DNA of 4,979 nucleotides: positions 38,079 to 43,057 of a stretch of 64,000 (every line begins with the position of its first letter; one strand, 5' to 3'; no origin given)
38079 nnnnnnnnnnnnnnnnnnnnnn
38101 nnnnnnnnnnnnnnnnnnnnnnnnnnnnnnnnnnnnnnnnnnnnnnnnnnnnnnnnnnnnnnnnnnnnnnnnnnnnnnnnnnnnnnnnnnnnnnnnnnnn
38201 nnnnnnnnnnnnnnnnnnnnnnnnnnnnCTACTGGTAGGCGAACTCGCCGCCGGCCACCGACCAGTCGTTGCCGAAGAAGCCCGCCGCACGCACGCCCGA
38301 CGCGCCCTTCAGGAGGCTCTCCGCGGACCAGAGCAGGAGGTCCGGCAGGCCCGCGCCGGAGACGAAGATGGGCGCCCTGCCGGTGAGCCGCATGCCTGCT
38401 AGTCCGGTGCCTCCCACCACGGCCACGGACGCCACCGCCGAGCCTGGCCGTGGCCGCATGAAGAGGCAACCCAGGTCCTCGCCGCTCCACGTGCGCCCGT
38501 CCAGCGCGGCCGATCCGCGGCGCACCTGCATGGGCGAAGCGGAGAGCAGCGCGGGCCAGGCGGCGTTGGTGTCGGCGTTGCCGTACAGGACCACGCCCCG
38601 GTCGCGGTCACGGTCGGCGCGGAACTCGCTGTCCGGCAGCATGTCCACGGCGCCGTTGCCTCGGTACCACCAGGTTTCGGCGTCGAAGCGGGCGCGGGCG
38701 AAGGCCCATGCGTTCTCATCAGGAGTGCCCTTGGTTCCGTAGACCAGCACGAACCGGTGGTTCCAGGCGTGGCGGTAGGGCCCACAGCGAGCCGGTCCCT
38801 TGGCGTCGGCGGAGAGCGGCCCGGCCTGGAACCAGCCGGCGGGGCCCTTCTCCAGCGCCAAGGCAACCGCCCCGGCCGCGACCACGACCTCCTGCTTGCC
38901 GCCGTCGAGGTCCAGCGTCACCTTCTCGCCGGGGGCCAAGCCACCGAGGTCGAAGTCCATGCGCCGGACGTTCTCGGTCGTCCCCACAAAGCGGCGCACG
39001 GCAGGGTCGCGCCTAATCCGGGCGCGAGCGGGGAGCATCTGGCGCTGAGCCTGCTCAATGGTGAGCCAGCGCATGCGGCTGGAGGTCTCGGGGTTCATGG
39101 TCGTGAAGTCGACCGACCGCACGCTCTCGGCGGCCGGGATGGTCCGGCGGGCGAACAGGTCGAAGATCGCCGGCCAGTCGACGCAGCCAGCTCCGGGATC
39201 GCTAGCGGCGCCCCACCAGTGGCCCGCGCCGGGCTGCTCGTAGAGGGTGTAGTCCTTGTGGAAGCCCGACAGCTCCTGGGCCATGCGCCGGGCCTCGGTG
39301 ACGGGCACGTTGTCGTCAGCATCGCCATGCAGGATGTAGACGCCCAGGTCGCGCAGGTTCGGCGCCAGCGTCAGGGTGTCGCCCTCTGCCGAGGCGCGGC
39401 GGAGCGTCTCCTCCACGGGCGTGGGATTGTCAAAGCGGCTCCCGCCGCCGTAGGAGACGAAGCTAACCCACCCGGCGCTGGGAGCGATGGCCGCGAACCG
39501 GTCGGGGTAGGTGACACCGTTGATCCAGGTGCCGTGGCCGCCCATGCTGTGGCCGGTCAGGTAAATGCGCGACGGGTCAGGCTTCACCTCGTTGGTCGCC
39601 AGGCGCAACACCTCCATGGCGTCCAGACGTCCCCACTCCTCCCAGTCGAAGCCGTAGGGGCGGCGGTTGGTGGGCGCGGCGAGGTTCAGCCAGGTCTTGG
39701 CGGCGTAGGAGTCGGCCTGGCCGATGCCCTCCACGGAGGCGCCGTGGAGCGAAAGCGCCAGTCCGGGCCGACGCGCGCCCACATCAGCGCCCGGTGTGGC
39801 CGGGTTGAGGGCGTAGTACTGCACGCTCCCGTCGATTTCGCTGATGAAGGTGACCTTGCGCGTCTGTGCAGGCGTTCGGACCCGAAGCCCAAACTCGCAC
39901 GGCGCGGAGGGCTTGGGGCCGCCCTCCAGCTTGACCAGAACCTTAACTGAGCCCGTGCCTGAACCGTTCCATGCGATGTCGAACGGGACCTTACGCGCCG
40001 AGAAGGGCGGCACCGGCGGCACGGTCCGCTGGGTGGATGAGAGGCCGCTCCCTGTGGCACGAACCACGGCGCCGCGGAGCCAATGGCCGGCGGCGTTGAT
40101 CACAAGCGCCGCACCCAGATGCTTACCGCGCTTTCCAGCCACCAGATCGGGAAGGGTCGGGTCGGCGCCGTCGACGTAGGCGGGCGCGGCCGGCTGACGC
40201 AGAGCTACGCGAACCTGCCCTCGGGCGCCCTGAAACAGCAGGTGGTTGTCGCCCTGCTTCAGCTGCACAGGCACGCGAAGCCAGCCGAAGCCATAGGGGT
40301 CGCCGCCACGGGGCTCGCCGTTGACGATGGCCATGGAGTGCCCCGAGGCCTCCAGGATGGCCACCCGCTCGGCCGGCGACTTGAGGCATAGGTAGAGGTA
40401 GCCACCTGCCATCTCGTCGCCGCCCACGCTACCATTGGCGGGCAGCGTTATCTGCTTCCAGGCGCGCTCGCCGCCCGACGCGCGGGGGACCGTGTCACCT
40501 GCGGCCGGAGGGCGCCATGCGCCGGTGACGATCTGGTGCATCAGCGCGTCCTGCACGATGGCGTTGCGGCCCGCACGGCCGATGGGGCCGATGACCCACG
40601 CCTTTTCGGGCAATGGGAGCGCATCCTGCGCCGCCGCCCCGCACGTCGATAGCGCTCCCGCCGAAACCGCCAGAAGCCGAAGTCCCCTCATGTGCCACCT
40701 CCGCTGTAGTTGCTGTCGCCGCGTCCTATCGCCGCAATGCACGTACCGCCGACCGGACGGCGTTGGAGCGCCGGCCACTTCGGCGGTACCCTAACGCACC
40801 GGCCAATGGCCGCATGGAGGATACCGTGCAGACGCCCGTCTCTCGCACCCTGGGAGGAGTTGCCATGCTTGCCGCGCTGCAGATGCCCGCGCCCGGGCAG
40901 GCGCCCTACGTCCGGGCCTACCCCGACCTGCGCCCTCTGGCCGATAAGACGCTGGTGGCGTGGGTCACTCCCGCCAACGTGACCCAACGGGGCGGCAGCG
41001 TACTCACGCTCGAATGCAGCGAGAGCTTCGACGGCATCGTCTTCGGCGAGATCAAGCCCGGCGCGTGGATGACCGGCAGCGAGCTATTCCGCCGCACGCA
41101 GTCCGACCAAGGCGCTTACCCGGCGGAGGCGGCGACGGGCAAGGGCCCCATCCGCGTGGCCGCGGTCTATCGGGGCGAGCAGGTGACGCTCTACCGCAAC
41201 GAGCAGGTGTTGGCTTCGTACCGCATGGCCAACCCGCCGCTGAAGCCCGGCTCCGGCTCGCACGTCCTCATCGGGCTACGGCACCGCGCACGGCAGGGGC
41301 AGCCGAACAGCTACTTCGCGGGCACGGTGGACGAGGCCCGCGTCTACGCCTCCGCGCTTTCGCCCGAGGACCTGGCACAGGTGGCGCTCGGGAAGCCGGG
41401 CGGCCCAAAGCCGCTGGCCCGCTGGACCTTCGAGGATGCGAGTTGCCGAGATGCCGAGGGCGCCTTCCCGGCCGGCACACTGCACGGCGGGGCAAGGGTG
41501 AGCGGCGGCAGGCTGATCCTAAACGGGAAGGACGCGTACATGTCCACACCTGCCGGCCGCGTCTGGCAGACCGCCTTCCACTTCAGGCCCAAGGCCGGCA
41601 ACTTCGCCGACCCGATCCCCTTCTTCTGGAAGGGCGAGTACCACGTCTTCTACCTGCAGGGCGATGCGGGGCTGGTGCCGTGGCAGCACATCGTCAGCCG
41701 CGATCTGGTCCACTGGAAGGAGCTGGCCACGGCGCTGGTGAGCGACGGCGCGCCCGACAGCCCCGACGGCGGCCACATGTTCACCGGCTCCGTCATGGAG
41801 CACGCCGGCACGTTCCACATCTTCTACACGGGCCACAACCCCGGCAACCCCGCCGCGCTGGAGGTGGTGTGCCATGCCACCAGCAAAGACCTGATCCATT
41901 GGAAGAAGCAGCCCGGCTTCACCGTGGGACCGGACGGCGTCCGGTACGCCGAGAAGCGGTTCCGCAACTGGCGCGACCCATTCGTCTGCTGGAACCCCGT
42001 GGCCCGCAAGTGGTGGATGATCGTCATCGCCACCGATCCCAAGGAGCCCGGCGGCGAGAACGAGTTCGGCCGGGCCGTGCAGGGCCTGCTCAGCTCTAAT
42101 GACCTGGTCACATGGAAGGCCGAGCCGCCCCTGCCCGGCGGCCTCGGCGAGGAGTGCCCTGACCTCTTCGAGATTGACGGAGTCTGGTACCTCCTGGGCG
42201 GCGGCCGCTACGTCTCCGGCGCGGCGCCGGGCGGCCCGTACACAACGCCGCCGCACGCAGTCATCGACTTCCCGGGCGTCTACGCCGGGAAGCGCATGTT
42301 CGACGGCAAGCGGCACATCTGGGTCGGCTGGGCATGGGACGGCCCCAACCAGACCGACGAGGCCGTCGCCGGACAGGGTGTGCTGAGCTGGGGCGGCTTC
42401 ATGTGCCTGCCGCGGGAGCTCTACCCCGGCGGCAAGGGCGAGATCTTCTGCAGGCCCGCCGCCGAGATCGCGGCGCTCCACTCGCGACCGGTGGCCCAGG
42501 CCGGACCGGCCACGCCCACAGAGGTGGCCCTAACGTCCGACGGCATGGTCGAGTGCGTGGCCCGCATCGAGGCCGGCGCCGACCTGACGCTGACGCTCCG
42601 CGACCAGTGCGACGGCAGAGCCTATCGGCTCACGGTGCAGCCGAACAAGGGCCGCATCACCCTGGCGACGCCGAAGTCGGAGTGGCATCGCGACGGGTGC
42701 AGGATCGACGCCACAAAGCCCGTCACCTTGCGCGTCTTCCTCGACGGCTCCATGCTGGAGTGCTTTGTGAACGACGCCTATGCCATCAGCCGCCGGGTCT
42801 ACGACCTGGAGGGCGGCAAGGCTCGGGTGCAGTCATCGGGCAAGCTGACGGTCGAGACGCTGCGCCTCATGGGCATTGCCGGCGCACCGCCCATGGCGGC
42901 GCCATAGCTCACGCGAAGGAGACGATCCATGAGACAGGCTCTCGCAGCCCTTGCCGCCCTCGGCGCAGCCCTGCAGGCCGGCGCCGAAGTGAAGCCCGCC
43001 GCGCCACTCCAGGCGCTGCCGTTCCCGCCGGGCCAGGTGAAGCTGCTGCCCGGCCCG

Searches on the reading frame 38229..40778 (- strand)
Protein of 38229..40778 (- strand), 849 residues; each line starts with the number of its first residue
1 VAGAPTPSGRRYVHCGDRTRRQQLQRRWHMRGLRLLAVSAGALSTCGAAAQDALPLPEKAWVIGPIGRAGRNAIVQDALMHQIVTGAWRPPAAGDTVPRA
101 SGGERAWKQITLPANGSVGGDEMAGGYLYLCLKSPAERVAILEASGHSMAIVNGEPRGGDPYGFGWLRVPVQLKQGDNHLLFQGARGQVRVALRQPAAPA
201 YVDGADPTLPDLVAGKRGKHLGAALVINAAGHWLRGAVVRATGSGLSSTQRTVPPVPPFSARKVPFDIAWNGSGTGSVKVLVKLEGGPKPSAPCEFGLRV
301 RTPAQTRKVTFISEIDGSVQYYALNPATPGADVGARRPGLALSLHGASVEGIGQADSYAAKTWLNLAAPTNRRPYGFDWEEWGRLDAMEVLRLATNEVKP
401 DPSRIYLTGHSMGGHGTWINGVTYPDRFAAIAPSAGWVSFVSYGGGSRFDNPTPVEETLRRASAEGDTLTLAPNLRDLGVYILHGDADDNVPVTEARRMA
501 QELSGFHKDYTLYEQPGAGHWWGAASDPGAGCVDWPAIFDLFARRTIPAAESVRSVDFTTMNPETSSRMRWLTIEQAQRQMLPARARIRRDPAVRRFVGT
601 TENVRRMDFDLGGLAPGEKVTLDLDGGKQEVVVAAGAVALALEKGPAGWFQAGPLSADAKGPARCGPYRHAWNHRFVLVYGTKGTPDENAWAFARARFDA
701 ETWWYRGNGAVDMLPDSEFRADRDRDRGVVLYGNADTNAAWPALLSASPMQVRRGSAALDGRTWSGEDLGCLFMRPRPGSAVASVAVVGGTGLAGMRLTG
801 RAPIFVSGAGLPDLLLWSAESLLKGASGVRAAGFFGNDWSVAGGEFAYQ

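Call 6: search_protein_families(library=pfam, proteins=[window:38229-40778:-], max_evalue=0.001)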
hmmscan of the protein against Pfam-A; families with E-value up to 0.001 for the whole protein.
window:38229-40778:- (849 aa): 3 families
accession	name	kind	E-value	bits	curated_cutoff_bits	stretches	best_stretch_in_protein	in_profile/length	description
PF00326.27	Peptidase_S9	-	5.2e-12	46.1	22.6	1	379-524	40-191/213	Prolyl oligopeptidase family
PF00756.26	Esterase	-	4.3e-06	27.1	22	1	387-503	99-209/251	Putative esterase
PF12146.15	Hydrolase_4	-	0.00018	21.3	27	0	390-439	65-112/239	Serine aminopeptidase, S33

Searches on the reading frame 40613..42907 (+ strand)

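Call 6: search_protein_families(library=pfam, proteins=[window:40613-42907:+], max_evalue=0.001)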
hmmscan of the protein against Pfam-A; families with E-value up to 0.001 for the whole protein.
window:40613-42907:+ (764 aa): 4 families
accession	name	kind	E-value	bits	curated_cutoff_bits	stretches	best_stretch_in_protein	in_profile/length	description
PF00251.26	Glyco_hydro_32N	-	1.8e-30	107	22.1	1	323-604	1-295/307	Glycosyl hydrolases family 32 N-terminal domain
PF13385.13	Laminin_G_3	-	1.4e-10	42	27.6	1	98-254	5-150/151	Concanavalin A-like lectin/glucanases superfamily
PF08244.19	Glyco_hydro_32C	-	2.9e-07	31.1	21.9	1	656-750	48-154/158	Glycosyl hydrolases family 32 C terminal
PF04616.20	Glyco_hydro_43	-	5.7e-07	29.6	32.2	1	332-528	11-197/288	Glycosyl hydrolases family 43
